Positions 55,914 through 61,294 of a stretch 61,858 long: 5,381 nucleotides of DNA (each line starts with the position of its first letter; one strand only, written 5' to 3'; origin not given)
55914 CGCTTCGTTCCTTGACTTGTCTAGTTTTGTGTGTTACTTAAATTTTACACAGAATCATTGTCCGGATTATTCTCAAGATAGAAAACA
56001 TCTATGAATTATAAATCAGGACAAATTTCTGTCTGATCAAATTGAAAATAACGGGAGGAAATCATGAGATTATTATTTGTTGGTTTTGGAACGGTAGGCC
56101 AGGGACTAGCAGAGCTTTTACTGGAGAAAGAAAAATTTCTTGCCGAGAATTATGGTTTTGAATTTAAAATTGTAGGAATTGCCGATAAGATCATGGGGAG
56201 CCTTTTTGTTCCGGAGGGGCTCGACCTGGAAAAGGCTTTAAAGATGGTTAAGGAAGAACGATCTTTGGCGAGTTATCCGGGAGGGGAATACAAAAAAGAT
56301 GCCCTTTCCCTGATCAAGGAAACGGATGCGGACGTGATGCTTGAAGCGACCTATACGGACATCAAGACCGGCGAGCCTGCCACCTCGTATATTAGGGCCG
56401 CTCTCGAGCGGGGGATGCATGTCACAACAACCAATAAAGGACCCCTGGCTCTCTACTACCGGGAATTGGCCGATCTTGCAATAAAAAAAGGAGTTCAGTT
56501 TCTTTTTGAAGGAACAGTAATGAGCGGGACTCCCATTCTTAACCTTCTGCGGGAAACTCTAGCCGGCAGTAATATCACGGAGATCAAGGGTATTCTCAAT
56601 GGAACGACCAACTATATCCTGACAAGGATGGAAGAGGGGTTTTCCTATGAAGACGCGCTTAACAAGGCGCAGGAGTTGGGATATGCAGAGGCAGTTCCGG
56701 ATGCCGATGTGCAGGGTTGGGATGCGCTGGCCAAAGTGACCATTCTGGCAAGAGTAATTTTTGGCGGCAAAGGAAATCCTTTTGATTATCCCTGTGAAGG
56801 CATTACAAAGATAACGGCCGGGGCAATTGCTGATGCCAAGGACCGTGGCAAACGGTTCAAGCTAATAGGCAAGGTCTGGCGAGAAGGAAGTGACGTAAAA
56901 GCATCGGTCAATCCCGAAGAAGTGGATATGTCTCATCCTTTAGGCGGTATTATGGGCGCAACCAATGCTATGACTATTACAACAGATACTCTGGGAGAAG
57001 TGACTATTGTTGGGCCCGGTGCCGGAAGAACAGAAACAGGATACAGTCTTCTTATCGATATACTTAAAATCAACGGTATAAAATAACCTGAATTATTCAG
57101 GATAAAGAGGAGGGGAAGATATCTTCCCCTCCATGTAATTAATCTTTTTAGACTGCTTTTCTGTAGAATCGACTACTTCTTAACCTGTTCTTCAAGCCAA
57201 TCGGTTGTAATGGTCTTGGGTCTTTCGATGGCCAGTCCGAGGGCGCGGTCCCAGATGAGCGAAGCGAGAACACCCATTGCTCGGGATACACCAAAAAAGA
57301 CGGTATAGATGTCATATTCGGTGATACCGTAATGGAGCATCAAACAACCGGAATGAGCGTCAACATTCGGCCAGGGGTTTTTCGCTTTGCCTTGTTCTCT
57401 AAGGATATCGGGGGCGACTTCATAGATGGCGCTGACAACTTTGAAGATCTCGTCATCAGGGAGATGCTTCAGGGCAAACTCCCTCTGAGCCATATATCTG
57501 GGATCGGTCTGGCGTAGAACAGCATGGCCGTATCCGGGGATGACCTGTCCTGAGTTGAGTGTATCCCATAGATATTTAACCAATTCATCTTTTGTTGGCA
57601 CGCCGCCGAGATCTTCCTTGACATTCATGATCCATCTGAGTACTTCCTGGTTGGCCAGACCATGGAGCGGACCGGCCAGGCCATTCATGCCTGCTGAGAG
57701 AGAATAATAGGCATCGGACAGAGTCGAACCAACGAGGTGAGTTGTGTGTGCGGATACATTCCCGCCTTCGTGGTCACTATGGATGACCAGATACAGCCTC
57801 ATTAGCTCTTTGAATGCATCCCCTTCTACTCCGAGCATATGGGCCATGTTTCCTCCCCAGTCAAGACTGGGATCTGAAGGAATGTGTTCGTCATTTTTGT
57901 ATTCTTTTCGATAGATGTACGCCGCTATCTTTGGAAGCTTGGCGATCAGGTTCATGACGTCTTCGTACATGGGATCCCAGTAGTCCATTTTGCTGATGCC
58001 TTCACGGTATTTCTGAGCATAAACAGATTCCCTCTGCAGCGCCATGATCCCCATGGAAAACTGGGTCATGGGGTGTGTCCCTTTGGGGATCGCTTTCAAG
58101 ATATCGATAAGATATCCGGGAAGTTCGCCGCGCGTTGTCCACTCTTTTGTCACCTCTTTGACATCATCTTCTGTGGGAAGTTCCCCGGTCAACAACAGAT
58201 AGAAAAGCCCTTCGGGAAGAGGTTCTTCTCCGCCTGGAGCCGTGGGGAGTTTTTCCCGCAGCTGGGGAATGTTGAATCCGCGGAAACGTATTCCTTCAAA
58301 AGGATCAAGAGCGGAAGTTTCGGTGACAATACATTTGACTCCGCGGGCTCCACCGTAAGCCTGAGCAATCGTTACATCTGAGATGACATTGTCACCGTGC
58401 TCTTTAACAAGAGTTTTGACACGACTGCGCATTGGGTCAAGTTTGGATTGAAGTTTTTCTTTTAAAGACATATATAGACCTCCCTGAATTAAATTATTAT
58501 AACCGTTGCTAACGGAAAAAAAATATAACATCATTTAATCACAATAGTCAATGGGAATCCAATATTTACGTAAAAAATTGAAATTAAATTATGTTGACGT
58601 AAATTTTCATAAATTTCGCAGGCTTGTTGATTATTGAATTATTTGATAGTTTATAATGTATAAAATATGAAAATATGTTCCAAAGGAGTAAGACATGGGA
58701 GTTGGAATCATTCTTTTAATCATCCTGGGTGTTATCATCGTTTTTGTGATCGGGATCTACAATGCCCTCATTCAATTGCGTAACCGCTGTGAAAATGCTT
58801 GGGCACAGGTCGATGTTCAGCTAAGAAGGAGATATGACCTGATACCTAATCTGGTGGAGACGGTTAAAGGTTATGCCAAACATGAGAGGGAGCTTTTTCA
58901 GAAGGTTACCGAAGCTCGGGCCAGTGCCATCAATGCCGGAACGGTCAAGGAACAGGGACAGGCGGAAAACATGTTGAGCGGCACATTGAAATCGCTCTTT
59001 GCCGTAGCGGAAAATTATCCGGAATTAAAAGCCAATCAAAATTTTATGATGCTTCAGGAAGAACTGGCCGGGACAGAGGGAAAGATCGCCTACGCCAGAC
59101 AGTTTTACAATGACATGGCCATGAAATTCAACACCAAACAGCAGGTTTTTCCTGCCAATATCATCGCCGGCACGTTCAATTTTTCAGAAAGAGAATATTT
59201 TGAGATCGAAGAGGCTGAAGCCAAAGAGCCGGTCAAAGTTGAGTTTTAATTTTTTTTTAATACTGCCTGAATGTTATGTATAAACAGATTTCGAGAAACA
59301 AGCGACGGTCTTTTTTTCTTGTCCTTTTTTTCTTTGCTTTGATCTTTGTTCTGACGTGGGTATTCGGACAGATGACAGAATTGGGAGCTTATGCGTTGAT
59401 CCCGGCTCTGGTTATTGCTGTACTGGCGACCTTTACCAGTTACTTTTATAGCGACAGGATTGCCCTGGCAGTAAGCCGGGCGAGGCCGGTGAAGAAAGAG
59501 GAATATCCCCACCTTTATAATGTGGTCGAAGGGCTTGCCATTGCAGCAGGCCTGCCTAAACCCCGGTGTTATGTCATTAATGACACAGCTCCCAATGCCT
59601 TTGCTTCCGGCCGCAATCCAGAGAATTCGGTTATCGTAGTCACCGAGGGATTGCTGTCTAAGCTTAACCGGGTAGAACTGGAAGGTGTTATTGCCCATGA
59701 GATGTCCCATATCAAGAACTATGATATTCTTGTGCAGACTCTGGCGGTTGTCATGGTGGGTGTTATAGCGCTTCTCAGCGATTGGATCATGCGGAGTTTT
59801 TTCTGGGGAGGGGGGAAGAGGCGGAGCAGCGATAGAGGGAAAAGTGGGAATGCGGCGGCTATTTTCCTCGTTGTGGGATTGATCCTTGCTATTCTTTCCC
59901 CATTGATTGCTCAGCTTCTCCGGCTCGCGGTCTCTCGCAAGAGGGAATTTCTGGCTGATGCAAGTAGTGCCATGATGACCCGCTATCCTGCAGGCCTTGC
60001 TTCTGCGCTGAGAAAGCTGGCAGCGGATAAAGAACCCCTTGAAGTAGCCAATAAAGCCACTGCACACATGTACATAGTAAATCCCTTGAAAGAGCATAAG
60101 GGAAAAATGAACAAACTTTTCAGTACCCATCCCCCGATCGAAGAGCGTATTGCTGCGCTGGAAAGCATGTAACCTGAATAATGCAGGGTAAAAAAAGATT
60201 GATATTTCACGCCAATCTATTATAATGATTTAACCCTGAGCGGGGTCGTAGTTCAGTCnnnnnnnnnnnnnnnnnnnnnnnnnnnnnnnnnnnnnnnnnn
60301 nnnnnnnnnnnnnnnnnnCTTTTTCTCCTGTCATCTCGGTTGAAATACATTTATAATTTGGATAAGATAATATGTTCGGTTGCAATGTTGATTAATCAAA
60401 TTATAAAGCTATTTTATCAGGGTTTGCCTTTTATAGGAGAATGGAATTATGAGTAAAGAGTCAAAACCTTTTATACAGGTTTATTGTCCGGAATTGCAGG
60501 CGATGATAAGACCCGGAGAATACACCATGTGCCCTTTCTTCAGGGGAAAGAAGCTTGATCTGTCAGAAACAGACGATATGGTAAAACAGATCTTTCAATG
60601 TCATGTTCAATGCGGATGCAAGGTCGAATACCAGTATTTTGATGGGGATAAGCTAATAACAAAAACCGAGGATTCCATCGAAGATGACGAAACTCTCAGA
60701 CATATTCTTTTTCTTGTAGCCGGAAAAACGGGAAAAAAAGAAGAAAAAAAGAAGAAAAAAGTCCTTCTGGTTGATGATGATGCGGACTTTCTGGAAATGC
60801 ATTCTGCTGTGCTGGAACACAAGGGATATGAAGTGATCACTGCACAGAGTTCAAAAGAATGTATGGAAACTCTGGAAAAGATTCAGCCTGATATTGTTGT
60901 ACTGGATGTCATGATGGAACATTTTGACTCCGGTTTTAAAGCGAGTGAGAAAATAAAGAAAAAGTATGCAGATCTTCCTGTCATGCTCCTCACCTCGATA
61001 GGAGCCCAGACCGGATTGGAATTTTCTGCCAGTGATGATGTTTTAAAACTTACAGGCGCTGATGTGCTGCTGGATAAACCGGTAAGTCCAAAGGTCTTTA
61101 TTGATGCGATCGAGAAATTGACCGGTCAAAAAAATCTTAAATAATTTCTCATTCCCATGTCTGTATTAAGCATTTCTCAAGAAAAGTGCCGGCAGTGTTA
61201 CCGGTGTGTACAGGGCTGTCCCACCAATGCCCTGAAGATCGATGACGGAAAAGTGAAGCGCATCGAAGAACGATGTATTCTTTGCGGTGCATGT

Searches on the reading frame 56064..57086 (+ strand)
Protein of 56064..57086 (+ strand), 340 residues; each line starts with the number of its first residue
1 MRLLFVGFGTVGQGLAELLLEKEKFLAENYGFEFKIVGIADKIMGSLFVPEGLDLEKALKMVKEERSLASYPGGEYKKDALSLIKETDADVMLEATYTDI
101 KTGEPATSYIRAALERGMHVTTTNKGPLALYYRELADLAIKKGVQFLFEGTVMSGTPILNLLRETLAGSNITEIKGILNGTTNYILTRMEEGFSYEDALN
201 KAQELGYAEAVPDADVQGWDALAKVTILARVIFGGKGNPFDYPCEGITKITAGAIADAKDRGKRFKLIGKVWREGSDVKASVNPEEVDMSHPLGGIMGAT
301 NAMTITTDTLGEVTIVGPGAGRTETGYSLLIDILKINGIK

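Call 89: search_protein_families(library=pfam, proteins=[window:56064-57086:+], max_evalue=0.00001)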
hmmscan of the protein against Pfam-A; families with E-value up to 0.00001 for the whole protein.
window:56064-57086:+ (340 aa): 2 families
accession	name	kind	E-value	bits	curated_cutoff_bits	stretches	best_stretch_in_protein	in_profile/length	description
PF00742.24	Homoserine_dh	-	5.9e-59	199.2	22.9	1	157-334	1-173/173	Homoserine dehydrogenase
PF03447.22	NAD_binding_3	-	3.8e-09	37.7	24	1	7-149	1-116/116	Homoserine dehydrogenase, NAD binding domain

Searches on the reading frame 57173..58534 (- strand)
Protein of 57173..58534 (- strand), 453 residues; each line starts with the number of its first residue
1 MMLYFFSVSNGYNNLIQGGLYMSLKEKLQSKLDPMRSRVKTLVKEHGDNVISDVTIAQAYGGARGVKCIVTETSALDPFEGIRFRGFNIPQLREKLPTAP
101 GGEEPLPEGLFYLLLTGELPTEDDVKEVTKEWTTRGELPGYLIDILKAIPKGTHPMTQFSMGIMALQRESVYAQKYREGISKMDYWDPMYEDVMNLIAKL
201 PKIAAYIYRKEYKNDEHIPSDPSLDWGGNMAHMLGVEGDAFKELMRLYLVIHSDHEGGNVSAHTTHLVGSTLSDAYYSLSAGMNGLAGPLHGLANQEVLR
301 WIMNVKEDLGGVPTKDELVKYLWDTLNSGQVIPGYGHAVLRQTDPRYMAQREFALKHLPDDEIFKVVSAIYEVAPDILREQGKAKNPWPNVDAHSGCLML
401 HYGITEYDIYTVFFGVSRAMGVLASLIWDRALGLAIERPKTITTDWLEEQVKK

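Call 89: search_protein_families(library=pfam, proteins=[window:57173-58534:-], max_evalue=0.00001)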
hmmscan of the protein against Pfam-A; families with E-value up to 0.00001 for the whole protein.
window:57173-58534:- (453 aa): 1 family
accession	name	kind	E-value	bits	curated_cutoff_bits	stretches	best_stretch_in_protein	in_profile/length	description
PF00285.26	Citrate_synt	-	1.7e-97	327.1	27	1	62-440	1-357/357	Citrate synthase, C-terminal domain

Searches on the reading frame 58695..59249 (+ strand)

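Call 89: search_protein_families(library=pfam, proteins=[window:58695-59249:+], max_evalue=0.00001)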
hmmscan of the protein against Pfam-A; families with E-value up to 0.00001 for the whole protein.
window:58695-59249:+ (184 aa): 1 family
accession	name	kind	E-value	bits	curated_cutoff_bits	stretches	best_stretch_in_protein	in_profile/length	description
PF04011.17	LemA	-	4.7e-63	211.9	26.2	1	35-184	1-149/149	LemA family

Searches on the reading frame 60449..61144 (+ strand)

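Call 89: search_protein_families(library=pfam, proteins=[window:60449-61144:+], max_evalue=0.00001)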
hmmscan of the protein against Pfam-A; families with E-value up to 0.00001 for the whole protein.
window:60449-61144:+ (231 aa): 1 family
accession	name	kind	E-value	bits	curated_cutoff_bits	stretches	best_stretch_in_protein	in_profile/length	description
PF00072.30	Response_reg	-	1.4e-17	64.3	30.2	1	105-220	1-109/111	Response regulator receiver domain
